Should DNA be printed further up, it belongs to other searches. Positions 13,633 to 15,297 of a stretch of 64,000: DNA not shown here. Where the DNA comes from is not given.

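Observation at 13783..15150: Single-ORF fusion of peptide deformylase and methionyl-tRNA formyltransferase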

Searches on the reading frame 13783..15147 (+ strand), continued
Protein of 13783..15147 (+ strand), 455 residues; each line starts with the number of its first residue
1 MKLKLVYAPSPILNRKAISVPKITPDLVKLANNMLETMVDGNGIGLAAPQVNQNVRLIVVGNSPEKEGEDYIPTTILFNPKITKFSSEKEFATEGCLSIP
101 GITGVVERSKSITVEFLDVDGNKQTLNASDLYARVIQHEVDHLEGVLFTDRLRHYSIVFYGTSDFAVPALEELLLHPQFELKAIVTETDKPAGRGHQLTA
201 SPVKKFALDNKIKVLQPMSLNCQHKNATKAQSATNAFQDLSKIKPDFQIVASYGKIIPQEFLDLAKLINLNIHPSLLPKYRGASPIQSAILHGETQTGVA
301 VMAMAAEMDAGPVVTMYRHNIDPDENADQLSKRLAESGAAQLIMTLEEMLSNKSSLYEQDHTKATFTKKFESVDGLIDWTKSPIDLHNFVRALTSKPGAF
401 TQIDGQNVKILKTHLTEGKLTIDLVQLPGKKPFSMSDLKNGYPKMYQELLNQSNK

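Call 6: find_homologous_proteins(query=window:13783-15147:+, max_evalue=1e-10)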
Query window:13783-15147:+ (455 aa): 6725 proteins with E <= 1e-10 among 8000 candidates; the best 120 are listed.
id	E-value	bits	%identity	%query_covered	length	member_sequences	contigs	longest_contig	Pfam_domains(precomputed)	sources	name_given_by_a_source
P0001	0.0e+0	1009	100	100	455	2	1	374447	PF01327.27,PF00551.25,PF02911.24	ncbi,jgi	ncbi:MAG: methionyl-tRNA formyltransferase [Patescibacteria group bacterium]|jgi:methionyl-tRNA form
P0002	4.3e-166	571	59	99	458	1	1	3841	PF01327.27,PF00551.25,PF02911.24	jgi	-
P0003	4.7e-165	568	57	99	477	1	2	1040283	PF01327.27,PF00551.25,PF02911.24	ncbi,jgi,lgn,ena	-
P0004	1.4e-162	560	56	99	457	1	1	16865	PF01327.27,PF00551.25,PF02911.24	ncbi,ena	-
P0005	2.6e-162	559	57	99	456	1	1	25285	PF01327.27,PF00551.25,PF02911.24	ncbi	-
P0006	3.0e-162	558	55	100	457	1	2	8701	PF01327.27,PF00551.25,PF02911.24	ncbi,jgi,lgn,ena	-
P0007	8.0e-160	550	55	99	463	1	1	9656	PF01327.27,PF00551.25,PF02911.24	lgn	-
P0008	2.3e-159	549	56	99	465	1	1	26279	PF01327.27,PF00551.25,PF02911.24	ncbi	-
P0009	3.2e-157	542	56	100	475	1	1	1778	PF01327.27,PF00551.25,PF02911.24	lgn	-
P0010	1.3e-156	540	55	100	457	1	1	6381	PF01327.27,PF00551.25,PF02911.24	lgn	-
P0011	2.0e-153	529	53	100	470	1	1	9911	PF01327.27,PF00551.25,PF02911.24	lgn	-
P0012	8.9e-152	524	52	99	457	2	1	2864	PF01327.27,PF00551.25,PF02911.24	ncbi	-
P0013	5.6e-147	508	53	99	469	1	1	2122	PF01327.27,PF00551.25,PF02911.24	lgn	-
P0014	2.4e-144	499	53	100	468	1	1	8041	PF01327.27,PF00551.25,PF02911.24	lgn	-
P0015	1.8e-143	497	50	96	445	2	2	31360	PF01327.27,PF00551.25,PF02911.24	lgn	-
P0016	4.6e-137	476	50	99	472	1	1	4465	PF01327.27,PF00551.25,PF02911.24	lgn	-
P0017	1.3e-135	471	49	99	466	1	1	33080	PF01327.27,PF00551.25,PF02911.24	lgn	-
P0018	2.4e-133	463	49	99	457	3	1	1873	PF01327.27,PF00551.25,PF02911.24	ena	-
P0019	5.3e-98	347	43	97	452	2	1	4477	PF01327.27,PF00551.25,PF02911.24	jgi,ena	-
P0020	2.3e-96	341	43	97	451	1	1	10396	PF01327.27,PF00551.25,PF02911.24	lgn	-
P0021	4.0e-96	341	43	97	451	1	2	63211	PF01327.27,PF00551.25,PF02911.24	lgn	-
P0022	5.9e-94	333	41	97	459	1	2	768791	PF01327.27,PF00551.25,PF02911.24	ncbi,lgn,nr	ncbi:MAG: methionyl-tRNA formyltransferase [Candidatus Berkelbacteria bacterium]|nr:MAG: methionyl-t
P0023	3.0e-93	331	43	98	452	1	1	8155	PF01327.27,PF00551.25,PF02911.24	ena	-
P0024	3.8e-93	331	42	97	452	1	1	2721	PF01327.27,PF00551.25,PF02911.24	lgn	-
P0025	5.2e-93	330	41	97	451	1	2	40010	PF01327.27,PF00551.25,PF02911.24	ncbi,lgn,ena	-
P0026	5.8e-93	330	40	97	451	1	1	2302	PF01327.27,PF00551.25,PF02911.24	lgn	-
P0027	1.7e-92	329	40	100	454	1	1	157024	PF01327.27,PF00551.25,PF02911.24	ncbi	-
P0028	3.2e-92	328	39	97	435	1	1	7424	PF01327.27,PF00551.25,PF02911.24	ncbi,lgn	-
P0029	3.5e-92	328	41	97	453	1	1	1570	PF01327.27,PF00551.25,PF02911.24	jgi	jgi:methionyl-tRNA formyltransferase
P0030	9.6e-92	326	41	96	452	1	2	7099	PF01327.27,PF00551.25,PF02911.24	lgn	-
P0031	1.4e-91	326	40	95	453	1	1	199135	PF01327.27,PF00551.25,PF02911.24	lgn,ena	-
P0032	1.4e-91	326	40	97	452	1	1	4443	PF01327.27,PF00551.25,PF02911.24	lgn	-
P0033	2.6e-91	325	43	96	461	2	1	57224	PF01327.27,PF00551.25,PF02911.24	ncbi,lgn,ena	-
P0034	3.4e-91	324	41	97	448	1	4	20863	PF01327.27,PF00551.25,PF02911.24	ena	-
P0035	5.0e-91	324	41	97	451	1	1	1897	PF01327.27,PF00551.25,PF02911.24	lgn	-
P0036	3.4e-90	321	41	96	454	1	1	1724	PF01327.27,PF00551.25,PF02911.24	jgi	jgi:methionyl-tRNA formyltransferase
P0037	6.6e-90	320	41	97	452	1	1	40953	PF01327.27,PF00551.25,PF02911.24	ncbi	-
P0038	1.1e-89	319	42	97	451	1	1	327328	PF01327.27,PF00551.25,PF02911.24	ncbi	-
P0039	8.6e-89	316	40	97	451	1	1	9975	PF01327.27,PF00551.25,PF02911.24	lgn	-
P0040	1.0e-88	316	41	97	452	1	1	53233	PF01327.27,PF00551.25,PF02911.24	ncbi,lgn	-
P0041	1.9e-88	315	40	99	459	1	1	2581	PF01327.27,PF00551.25,PF02911.24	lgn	-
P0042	2.7e-88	315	41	97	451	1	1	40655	PF01327.27,PF00551.25,PF02911.24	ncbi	-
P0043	3.6e-88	314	41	97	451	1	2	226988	PF01327.27,PF00551.25,PF02911.24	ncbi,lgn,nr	ncbi:MAG TPA: methionyl-tRNA formyltransferase [Candidatus Saccharimonadales bacterium]|nr:methionyl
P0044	3.7e-88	314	42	96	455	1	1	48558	PF01327.27,PF00551.25,PF02911.24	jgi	jgi:methionyl-tRNA formyltransferase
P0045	5.3e-88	314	41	97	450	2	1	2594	PF01327.27,PF00551.25,PF02911.24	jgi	jgi:methionyl-tRNA formyltransferase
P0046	1.1e-87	313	42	96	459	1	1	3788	PF01327.27,PF00551.25,PF02911.24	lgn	-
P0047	1.2e-87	313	40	98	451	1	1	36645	PF01327.27,PF00551.25,PF02911.24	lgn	-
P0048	2.2e-87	312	40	96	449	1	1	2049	PF01327.27,PF00551.25,PF02911.24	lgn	-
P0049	4.0e-87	311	39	97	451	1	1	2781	PF01327.27,PF00551.25,PF02911.24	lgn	-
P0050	9.0e-87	310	41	96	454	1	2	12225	PF01327.27,PF00551.25,PF02911.24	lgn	-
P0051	1.6e-86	309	41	97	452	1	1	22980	PF01327.27,PF00551.25,PF02911.24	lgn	-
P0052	2.1e-86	309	41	98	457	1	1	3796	PF01327.27,PF00551.25,PF02911.24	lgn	-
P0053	7.7e-86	307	40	98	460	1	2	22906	PF01327.27,PF00551.25,PF02911.24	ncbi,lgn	-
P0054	7.9e-86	307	41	98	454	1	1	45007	PF01327.27,PF00551.25,PF02911.24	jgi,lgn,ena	-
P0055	1.7e-85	306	37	97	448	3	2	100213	PF01327.27,PF00551.25,PF02911.24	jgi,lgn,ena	-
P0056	4.4e-85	304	41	97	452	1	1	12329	PF01327.27,PF00551.25,PF02911.24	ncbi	ncbi:MAG: methionyl-tRNA formyltransferase [Patescibacteria group bacterium]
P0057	6.6e-85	304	41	97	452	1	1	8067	PF01327.27,PF00551.25,PF02911.24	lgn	-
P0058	1.5e-84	303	41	95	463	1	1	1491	PF01327.27,PF00551.25,PF02911.24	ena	-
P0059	1.7e-84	302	40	98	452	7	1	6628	PF01327.27,PF00551.25,PF02911.24,PF00148.25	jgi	jgi:methionyl-tRNA formyltransferase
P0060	2.2e-84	302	40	97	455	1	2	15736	PF01327.27,PF00551.25,PF02911.24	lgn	-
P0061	8.5e-84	300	41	97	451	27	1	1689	PF01327.27,PF00551.25,PF02911.24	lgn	-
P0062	8.9e-84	300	39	96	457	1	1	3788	PF01327.27,PF00551.25,PF02911.24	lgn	-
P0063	1.5e-83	299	41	85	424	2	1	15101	PF01327.27,PF00551.25,PF02911.24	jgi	jgi:methionyl-tRNA formyltransferase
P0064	1.7e-83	299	40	97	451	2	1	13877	PF01327.27,PF00551.25,PF02911.24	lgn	-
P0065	3.8e-83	298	40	97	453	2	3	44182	PF01327.27,PF00551.25,PF02911.24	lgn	-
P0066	5.4e-83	297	39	99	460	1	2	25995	PF01327.27,PF00551.25,PF02911.24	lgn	-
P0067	5.5e-83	297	40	97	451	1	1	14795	PF01327.27,PF00551.25,PF02911.24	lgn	-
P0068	5.8e-83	297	40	90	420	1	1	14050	PF01327.27,PF00551.25,PF02911.24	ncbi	-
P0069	1.1e-82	296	39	97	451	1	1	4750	PF01327.27,PF00551.25,PF02911.24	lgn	-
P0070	3.2e-82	295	43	90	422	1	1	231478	PF01327.27,PF00551.25,PF02911.24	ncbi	-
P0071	4.0e-82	295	37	100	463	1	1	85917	PF01327.27,PF00551.25,PF02911.24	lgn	-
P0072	4.4e-82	294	38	97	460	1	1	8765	PF01327.27,PF00551.25,PF02911.24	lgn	-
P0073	6.6e-82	294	40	92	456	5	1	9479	PF01327.27,PF00551.25,PF02911.24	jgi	-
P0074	7.9e-82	294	41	88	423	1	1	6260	PF01327.27,PF00551.25,PF02911.24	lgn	-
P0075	9.1e-82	293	39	97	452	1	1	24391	PF01327.27,PF00551.25,PF02911.24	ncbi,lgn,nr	ncbi:MAG TPA: methionyl-tRNA formyltransferase [Candidatus Saccharimonadales bacterium]|nr:methionyl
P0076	1.2e-81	293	38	98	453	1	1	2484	PF01327.27,PF00551.25,PF02911.24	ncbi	-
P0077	1.3e-81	293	37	100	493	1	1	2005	PF01327.27,PF00551.25,PF02911.24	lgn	-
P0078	1.8e-81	292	38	97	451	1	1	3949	PF01327.27,PF00551.25,PF02911.24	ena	-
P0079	1.8e-81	292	39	98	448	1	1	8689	PF01327.27,PF00551.25,PF02911.24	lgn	-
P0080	3.2e-81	292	39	97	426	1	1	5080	PF01327.27,PF00551.25,PF02911.24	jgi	jgi:methionyl-tRNA formyltransferase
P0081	3.9e-81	291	37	97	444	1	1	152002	PF01327.27,PF00551.25,PF02911.24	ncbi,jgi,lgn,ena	ncbi:MAG: methionyl-tRNA formyltransferase [Patescibacteria group bacterium]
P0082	5.0e-81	291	39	96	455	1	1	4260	PF01327.27,PF00551.25,PF02911.24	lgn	-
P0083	9.9e-81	290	38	97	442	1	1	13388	PF01327.27,PF00551.25,PF02911.24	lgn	-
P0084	1.3e-80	290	39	96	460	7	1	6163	PF01327.27,PF00551.25,PF02911.24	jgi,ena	-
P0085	1.5e-80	289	40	95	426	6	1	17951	PF01327.27,PF00551.25,PF02911.24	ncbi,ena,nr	ncbi:methionyl-tRNA formyltransferase [Patescibacteria group bacterium]|nr:methionyl-tRNA formyltran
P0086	2.5e-80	289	40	95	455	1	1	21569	PF01327.27,PF00551.25,PF02911.24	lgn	-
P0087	4.4e-80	288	39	98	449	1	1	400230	PF01327.27,PF00551.25,PF02911.24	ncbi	-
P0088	6.2e-80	287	38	95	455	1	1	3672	PF01327.27,PF00551.25,PF02911.24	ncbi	-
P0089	1.3e-79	286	38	95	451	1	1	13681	PF01327.27,PF00551.25,PF02911.24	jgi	-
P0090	1.4e-79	286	39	98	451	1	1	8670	PF01327.27,PF00551.25,PF02911.24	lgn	-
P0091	2.3e-79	285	39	97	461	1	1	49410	PF01327.27,PF00551.25,PF02911.24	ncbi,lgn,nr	ncbi:MAG: methionyl-tRNA formyltransferase [bacterium]|nr:methionyl-tRNA formyltransferase [bacteriu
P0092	2.4e-79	285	38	95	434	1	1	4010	PF01327.27,PF00551.25,PF02911.24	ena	-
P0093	2.6e-79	285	39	99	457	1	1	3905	PF01327.27,PF00551.25,PF02911.24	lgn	-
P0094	3.4e-79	285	37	97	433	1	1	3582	PF01327.27,PF00551.25,PF02911.24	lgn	-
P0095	5.9e-79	284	39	97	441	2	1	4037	PF01327.27,PF00551.25,PF02911.24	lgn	-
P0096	1.4e-78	283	40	99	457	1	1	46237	PF01327.27,PF00551.25,PF02911.24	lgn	-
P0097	1.9e-78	282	38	97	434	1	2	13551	PF01327.27,PF00551.25,PF02911.24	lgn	-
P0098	2.1e-78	282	38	99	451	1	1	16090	PF01327.27,PF00551.25,PF02911.24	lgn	-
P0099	2.1e-78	282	37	97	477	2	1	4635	PF01327.27,PF00551.25,PF02911.24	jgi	jgi:methionyl-tRNA formyltransferase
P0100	2.5e-78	282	39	98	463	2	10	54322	PF01327.27,PF00551.25,PF02911.24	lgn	-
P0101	2.5e-78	282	37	97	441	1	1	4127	PF01327.27,PF00551.25,PF02911.24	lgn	-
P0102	2.7e-78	282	40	88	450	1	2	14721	PF01327.27,PF00551.25,PF02911.24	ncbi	-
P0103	3.2e-78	282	38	95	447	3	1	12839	PF01327.27,PF00551.25,PF02911.24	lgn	-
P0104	5.2e-78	281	39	99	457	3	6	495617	PF01327.27,PF00551.25,PF02911.24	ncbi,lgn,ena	ncbi:MAG: methionyl-tRNA formyltransferase [Patescibacteria group bacterium]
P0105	9.3e-78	280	38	97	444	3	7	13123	PF01327.27,PF00551.25,PF02911.24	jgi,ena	-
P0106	9.6e-78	280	40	95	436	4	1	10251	PF01327.27,PF00551.25,PF02911.24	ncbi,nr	ncbi:MAG: methionyl-tRNA formyltransferase [Candidatus Portnoybacteria bacterium]|nr:methionyl-tRNA 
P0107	1.1e-77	280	36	97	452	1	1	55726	PF01327.27,PF00551.25,PF02911.24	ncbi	-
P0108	1.2e-77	280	38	93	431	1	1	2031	PF01327.27,PF00551.25,PF02911.24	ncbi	-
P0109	1.3e-77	280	37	97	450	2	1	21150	PF01327.27,PF00551.25,PF02911.24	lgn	-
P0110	1.5e-77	279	38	97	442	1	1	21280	PF01327.27,PF00551.25,PF02911.24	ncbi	-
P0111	2.4e-77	279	36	99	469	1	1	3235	PF01327.27,PF00551.25,PF02911.24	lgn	-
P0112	2.4e-77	279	37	97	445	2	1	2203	PF01327.27,PF00551.25,PF02911.24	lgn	-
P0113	3.5e-77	278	40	88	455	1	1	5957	PF01327.27,PF00551.25,PF02911.24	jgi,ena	-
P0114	4.8e-77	278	38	97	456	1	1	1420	PF01327.27,PF00551.25,PF02911.24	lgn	-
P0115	6.4e-77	277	37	97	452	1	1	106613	PF01327.27,PF00551.25,PF02911.24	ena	-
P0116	7.3e-77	277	38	97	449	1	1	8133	PF01327.27,PF00551.25,PF02911.24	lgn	-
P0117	8.2e-77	277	36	100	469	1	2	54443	PF01327.27,PF00551.25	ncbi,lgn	-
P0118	8.7e-77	277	38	98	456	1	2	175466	PF01327.27,PF00551.25,PF02911.24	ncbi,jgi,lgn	-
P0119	1.5e-76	276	38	99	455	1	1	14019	PF01327.27,PF00551.25,PF02911.24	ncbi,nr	ncbi:MAG: methionyl-tRNA formyltransferase [bacterium]|nr:methionyl-tRNA formyltransferase [bacteriu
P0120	1.5e-76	276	36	97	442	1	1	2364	PF01327.27,PF00551.25,PF02911.24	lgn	-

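Call 20: find_related_loci(query=A1, collection=genome_contigs, flank=4000)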
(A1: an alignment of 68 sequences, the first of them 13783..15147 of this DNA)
Query A1 (455 aa) in genome_contigs; peptide patterns used: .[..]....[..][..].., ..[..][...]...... (x = any residue, [..] = any of these).
600 stretches matched a pattern (row limit reached: there are more); 598 encode a relative of the query (tblastn E <= 1e-3); the best 80 are kept; 80 distinct loci.
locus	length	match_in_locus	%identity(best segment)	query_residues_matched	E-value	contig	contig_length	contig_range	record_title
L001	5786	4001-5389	36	3-451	3e-90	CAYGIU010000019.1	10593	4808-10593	MAG TPA_asm: uncultured Gammaproteobacteria bacterium isolate ERP113451_co1_191 genome assembly, contig: NODE_7697_lengt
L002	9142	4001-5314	38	2-416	5e-86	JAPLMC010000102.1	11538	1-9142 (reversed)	MAG: Candidatus Omnitrophota bacterium isolate LacPavin_0419_WC70L_MAG_38_7 LacPavin_0419_WC70L_scaffold_337407, whole g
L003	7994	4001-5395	35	2-442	2e-85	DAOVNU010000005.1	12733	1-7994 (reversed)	MAG TPA_asm: bacterium isolate CSMAG_1505 CSMAG_1505_k141_3509510_length_12733_cov_21.0000, whole genome shotgun sequenc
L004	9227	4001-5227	36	11-418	1e-84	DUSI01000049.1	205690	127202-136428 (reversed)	MAG TPA_asm: Candidatus Fermentithermobacillaceae bacterium isolate AS04akNAM_117 55677_AS04, whole genome shotgun seque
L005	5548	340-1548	36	3-412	3e-78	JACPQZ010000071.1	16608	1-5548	MAG: Candidatus Omnitrophota bacterium isolate NC_groundwater_666_Ag_B-0.1um_57_48 B_1_S1_Biohub_coassembly_k141_5360428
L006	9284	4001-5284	36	4-420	4e-77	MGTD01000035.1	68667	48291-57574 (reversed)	MAG: Deltaproteobacteria bacterium RIFOXYD12_FULL_56_24 rifoxyd3_full_scaffold_364, whole genome shotgun sequence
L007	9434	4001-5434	32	12-442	6e-73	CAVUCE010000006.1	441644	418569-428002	MAG: uncultured Ignavibacteriales bacterium isolate MFD02923.bin.1.91 genome assembly, contig: contig_28592, whole genom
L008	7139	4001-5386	34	13-441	1e-71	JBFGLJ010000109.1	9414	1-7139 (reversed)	MAG: Gemmatimonadales bacterium isolate Mix_sand03.2021.01.D.80 k141_1271814_length_9414_cov_15.0000, whole genome shotg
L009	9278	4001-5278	35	12-415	2e-71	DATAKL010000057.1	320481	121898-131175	MAG TPA_asm: Ignavibacteriales bacterium isolate SMAG_U6937 k141_33279, whole genome shotgun sequence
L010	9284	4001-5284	33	1-411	1e-69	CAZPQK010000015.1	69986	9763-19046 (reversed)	MAG TPA_asm: uncultured bacterium isolate SRP334346_co1_198 genome assembly, contig: NODE_469_length_69986_cov_7.704766,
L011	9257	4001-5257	35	26-429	5e-66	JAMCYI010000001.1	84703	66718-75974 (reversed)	MAG: Patescibacteria group bacterium isolate FK_Sedi_B_Bin.358 NODE_527_length_84703_cov_22.84, whole genome shotgun seq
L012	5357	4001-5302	32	5-425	9e-66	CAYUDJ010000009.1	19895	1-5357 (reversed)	MAG TPA_asm: uncultured Candidatus Saccharibacteria bacterium isolate SRP219642_co5_29 genome assembly, contig: NODE_383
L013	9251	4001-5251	34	5-417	2e-65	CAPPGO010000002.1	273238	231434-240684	MAG TPA_asm: uncultured Clostridia bacterium isolate MGBC104430 genome assembly, contig: MGBC104430.2, whole genome shot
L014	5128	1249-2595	33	5-442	2e-64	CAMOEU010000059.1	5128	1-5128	MAG: uncultured Clostridia bacterium isolate SRR873600_bin.48_metaWRAP_v1.3_MAG genome assembly, contig: NODE_42729_leng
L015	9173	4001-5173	34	9-412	1e-60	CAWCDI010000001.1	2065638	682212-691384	MAG: uncultured Actinomycetes bacterium isolate MFD09368.bin.2.2 genome assembly, contig: contig_1814, whole genome shot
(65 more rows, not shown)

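Call 26: find_encoding_contigs(protein=window:13783-15147:+, flank=10000, max_places=3)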
Protein window:13783-15147:+ (455 aa): no gene with exactly this product is on record in the collection.

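Call 32: predict_structure(alignment_id=A1)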
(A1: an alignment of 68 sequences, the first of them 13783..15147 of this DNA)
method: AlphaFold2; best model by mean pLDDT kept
length: 455 residues; sequences in the alignment: 68
mean_pLDDT: 96.1   pTM: 0.91
mean pLDDT of the five models: 96.1, 95.8, 95.5, 95.0, 94.9
residues with pLDDT >= 90: 432; 70-90: 23; 50-70: 0; < 50: 0
segments of 3 or more residues with pLDDT < 50: none
pLDDT, mean of each block of 10 residues (from residue 1): 94 98 97 97 97 98 85 97 98 96 97 98 98 98 98 98 97 98 97 88 98 98 97 98 98 94 97 97 96 98 91 97 96 98 98 95 94 96 97 92 95 95 95 96 95 92
secondary structure, 60 per line:
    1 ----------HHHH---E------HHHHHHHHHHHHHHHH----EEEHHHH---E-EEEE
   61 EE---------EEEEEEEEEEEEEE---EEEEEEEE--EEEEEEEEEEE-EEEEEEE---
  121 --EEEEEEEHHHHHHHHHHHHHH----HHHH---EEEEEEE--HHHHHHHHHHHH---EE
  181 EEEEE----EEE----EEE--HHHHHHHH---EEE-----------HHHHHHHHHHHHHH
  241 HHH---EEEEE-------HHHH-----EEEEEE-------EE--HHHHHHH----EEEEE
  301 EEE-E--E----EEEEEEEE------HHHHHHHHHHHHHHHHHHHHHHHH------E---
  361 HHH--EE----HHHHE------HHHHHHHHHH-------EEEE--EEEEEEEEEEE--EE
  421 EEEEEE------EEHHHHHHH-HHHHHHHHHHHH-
elements in order: H11-14 H25-40 E45-47 H48-51 E57-62 E72-85 E89-96 E99-109 E111-117 E123-129 H130-143 H148-151 E155-161 H164-175 E179-185 E190-192 E197-199 H202-209 E213-215 H227-243 E247-251 H259-262 E268-273 H285-291 E296-303 E313-320 H327-350 H372-375 H383-392 E400-403 E406-416 E419-426 H435-441 H443-454

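Call 34: find_encoding_contigs(protein=P0001, flank=10000, max_places=2)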
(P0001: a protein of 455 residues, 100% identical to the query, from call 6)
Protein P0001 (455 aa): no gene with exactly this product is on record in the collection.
